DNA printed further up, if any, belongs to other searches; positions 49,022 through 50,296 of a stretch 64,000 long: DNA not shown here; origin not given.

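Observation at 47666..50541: Type II Thoeris-like pair extended into a four-gene operon with a DUF4365 nuclease-like protein and a small unknown protein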

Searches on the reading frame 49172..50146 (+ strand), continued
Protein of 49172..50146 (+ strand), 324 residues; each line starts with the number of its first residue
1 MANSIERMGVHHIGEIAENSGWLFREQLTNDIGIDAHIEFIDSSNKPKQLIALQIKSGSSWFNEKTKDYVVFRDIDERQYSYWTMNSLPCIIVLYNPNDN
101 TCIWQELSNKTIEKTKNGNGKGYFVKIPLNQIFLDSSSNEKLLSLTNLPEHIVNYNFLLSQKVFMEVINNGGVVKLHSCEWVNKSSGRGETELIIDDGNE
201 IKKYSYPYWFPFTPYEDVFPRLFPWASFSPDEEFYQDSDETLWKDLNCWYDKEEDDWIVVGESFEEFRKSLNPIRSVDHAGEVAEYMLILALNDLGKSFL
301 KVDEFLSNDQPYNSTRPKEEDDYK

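Call 78: search_protein_families(library=pfam, proteins=[L118:6074-6907:+, L017:4207-5265:+, L017:5283-7847:+, L012:9617-10204:+, L012:10237-11907:+], max_evalue=0.01)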
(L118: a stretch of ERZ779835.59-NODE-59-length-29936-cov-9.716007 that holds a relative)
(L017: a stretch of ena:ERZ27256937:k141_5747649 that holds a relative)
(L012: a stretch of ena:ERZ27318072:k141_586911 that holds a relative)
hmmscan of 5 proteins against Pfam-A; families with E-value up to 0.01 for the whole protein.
L118:6074-6907:+ (278 aa): 0 families

L017:4207-5265:+ (353 aa): 5 families
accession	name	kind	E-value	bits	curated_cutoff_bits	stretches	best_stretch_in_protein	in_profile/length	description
PF01381.28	HTH_3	-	1.7e-16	60.4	23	1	10-64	1-55/55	Helix-turn-helix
PF12844.13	HTH_19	-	8.1e-12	45.3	30.2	1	7-65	1-59/64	Helix-turn-helix domain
PF13560.12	HTH_31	-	5e-08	33.6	27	1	6-62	2-59/64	Helix-turn-helix domain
PF13443.12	HTH_26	-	0.00089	19.9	22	1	9-61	1-54/63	Cro/C1-type HTH DNA-binding domain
PF15731.11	MqsA_antitoxin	-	0.0024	18.4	30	1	7-49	71-113/131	Antitoxin component of bacterial toxin-antitoxin system, MqsA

L017:5283-7847:+ (855 aa): 2 families
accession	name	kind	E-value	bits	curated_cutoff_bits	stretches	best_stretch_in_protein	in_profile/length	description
PF00082.27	Peptidase_S8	-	7.9e-23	81.6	21.8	1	174-441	7-288/288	Subtilase family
PF09984.15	sCache_4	-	0.001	19.3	22.1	1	478-547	20-91/145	Single cache domain 4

L012:9617-10204:+ (196 aa): 4 families
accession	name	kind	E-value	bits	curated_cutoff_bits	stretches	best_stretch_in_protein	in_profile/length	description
PF01381.28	HTH_3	-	1.1e-12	48.2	23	1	7-61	1-55/55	Helix-turn-helix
PF12844.13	HTH_19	-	1.4e-10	41.3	30.2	1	6-62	3-59/64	Helix-turn-helix domain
PF13560.12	HTH_31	-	0.00023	21.8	27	1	5-56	4-56/64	Helix-turn-helix domain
PF13443.12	HTH_26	-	0.00052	20.7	22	1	7-58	2-54/63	Cro/C1-type HTH DNA-binding domain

L012:10237-11907:+ (557 aa): 0 families

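Call 79: search_dna_similar(query=window:49172-50146:+, collection=plasmids, mode=protein, max_rows=12)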
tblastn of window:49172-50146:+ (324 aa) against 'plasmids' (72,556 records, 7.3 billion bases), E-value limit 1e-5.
Records with a match: 33; places in all: 33; records where one place covers at least 80% of the query: 4.
Best place of each record, by identity: <60% 33.
By first word of the organism name: Rhizobium 24; Paraburkholderia 1; Sphingobium 1; Sphingomonas 1; Priestia 1; Streptomyces 1; Pacificitalea 1; Sulfitobacter 1; Bacillus 1; Scytonema 1.
By predicted mobility (MOB-suite, as given by PLSDB): conjugative 18; non-mobilizable 12; mobilizable 3.
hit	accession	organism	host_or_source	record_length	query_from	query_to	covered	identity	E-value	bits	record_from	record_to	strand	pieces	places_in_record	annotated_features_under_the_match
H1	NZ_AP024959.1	Paraburkholderia terrae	-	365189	3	306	94%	31.7%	6e-24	109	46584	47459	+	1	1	DUF4365 domain-containing protein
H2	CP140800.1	Rhizobium beringeri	Trifolium pratense,whole organism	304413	2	323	99%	26.9%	4e-25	112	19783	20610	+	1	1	DUF4365 domain-containing protein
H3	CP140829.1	Rhizobium beringeri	Trifolium pratense,whole organism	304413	2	323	99%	26.9%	4e-25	112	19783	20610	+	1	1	DUF4365 domain-containing protein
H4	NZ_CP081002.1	Sphingobium sp. V4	cell culture,soil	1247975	3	311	95%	27.0%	3e-21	101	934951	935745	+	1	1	record has no annotation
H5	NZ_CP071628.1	Rhizobium leguminosarum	lentil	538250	2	241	74%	24.1%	4e-10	68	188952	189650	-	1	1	DUF4365 domain-containing protein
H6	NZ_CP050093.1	Rhizobium leguminosarum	Trifolium pratense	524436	2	241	74%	24.1%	1e-9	67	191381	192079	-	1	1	DUF4365 domain-containing protein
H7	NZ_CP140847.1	Rhizobium johnstonii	Trifolium pratense,whole organism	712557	2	241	74%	23.7%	3e-9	66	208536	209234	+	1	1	DUF4365 domain-containing protein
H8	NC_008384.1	Rhizobium johnstonii 3841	-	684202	2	241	74%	23.7%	4e-9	65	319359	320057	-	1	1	DUF4365 domain-containing protein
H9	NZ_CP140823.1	Rhizobium johnstonii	Trifolium pratense,whole organism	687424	2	241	74%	23.7%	4e-9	65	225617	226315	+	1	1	DUF4365 domain-containing protein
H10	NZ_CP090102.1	Rhizobium leguminosarum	Trifolium pratense,Cell culture,Plant ...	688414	2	241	74%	23.7%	4e-9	65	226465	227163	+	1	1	DUF4365 domain-containing protein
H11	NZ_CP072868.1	Rhizobium sp. NLR16a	lentil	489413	21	241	68%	25.6%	2e-10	69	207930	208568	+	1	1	DUF4365 domain-containing protein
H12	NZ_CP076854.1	Rhizobium sp. WYJ-E13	Curcuma wenyujin Y.H. Chen et C. ...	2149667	22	241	68%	25.0%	1e-9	67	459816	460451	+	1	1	none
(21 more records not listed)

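Call 81: get_annotated_region(hit=H1, flank=4000)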
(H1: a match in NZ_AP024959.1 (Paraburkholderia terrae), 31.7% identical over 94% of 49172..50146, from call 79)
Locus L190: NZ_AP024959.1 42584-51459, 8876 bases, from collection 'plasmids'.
description: Paraburkholderia terrae strain KU-64 plasmid pPT365, complete sequence
organism: Paraburkholderia terrae (NCBI taxid 311230)
taxonomy: Bacteria; Pseudomonadota; Betaproteobacteria; Burkholderiales; Burkholderiaceae; Paraburkholderia; Paraburkholderia terrae
host: -; source: -; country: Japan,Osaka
typing (MOB-suite, as given by PLSDB): non-mobilizable; mating-pair formation MPF_F
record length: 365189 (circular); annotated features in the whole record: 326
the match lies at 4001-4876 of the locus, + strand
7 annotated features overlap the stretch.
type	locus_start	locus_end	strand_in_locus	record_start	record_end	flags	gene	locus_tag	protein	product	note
CDS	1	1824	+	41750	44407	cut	-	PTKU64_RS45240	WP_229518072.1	AAA family ATPase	-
CDS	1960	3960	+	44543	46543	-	-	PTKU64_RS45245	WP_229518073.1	ATP-binding protein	-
CDS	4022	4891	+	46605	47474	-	-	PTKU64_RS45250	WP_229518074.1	DUF4365 domain-containing protein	-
CDS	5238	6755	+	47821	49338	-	-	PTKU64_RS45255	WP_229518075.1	LA2681 family HEPN domain-containing protein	-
CDS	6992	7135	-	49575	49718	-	-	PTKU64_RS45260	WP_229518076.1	hypothetical protein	-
CDS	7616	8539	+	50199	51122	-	-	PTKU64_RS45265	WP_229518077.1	UPF0149 family protein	-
CDS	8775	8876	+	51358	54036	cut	-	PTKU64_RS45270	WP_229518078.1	DEAD/DEAH box helicase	-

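Call 82: get_annotated_region(hit=H2, flank=4000)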
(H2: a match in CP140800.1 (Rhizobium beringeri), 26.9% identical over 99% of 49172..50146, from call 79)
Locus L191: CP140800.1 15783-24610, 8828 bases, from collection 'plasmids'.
description: Rhizobium beringeri strain TP66 plasmid pRlX4, complete sequence
organism: Rhizobium beringeri (NCBI taxid 3019934)
taxonomy: Bacteria; Pseudomonadota; Alphaproteobacteria; Hyphomicrobiales; Rhizobiaceae; Rhizobium; Rhizobium beringeri
host: -; source: Trifolium pratense,whole organism; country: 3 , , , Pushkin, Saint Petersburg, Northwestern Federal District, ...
typing (MOB-suite, as given by PLSDB): conjugative; relaxase MOBQ; mating-pair formation MPF_T
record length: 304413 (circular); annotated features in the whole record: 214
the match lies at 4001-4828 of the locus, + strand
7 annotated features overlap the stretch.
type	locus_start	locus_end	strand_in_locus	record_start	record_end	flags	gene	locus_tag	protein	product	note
CDS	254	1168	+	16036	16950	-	-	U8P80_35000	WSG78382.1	hypothetical protein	-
CDS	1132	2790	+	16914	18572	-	-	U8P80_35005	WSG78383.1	hypothetical protein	-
CDS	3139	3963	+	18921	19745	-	-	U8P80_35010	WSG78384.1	hypothetical protein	-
CDS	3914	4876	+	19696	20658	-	-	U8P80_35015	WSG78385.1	DUF4365 domain-containing protein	-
CDS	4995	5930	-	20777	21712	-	-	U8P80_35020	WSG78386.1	hypothetical protein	-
CDS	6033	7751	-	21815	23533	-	-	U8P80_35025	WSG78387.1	amidohydrolase family protein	-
CDS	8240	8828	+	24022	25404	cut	-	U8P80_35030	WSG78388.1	ATP-binding protein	-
